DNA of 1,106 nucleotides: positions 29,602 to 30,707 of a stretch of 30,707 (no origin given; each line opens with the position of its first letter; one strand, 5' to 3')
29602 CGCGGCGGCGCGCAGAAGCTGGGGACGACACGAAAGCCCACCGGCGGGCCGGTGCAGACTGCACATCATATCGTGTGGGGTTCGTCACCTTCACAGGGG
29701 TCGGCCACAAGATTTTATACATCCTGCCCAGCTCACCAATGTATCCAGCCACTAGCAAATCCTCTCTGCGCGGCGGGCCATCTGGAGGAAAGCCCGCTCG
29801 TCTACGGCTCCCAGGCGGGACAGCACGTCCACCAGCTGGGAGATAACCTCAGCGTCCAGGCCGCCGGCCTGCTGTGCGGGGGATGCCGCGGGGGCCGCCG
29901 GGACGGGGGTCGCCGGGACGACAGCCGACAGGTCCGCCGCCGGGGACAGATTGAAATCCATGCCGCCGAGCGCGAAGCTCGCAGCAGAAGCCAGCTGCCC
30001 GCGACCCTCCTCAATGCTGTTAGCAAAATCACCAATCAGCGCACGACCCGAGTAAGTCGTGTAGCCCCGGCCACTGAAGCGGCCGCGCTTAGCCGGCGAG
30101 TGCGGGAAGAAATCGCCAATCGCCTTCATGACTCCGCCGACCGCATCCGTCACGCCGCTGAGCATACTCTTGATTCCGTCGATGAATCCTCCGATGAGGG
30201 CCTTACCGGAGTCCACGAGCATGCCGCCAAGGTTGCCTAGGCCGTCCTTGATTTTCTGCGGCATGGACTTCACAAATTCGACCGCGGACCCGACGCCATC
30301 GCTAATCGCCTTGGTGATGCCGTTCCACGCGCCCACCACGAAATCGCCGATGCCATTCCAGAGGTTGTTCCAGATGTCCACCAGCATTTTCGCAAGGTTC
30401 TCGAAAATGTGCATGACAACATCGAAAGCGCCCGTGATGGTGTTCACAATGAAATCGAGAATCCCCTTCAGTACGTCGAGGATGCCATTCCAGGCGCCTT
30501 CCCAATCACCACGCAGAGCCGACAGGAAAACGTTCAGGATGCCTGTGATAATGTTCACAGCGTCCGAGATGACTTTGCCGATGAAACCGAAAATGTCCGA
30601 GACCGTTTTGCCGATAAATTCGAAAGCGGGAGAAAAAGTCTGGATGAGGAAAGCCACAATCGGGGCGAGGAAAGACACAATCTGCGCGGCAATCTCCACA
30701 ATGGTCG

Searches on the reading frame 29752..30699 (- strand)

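Call 109: search_protein_families(library=phrogs, proteins=[window:29752-30699:-], max_evalue=0.001)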
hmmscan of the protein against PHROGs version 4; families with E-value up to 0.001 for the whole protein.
window:29752-30699:- (315 aa): 28 families (the best 25 are shown)
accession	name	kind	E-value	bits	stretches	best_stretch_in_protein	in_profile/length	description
phrog_305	-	tail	1.3e-41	144.2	1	2-240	504-745/1001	tail length tape measure protein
phrog_58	-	tail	5.7e-36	125.4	1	6-239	731-995/1544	tail length tape measure protein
phrog_1272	-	tail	1.1e-20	74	1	3-208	819-1100/1606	tail length tape measure protein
phrog_5493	-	tail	2.4e-18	66.9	1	7-196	782-979/1102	tail length tape measure protein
phrog_6435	-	tail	3.7e-18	65.4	1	163-247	1191-1275/2090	tail length tape measure protein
phrog_167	-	tail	1.3e-15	57.3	1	29-228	827-1051/1555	tail length tape measure protein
phrog_4200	-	tail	7.3e-15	55.5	1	2-195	342-554/732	tail length tape measure protein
phrog_1535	-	tail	1.7e-11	44.1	2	88-216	951-1049/1152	tail length tape measure protein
phrog_4372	-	tail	4.1e-11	42.1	1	8-195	1122-1311/1681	tail length tape measure protein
phrog_17020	-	unknown function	4.6e-11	43.5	1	11-187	33-211/353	-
phrog_5448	-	tail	6.3e-11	40.9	2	7-133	1614-1730/3103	tail length tape measure protein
phrog_4197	-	tail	1.1e-10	40.9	1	6-232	884-1113/1783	tail length tape measure protein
phrog_971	-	lysis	4.4e-10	39.9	1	6-217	554-796/1338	endolysin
phrog_26805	-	unknown function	7.7e-10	38.7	1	14-213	365-579/697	-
phrog_8462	-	tail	8e-10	39.1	1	61-229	330-494/672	tail length tape measure protein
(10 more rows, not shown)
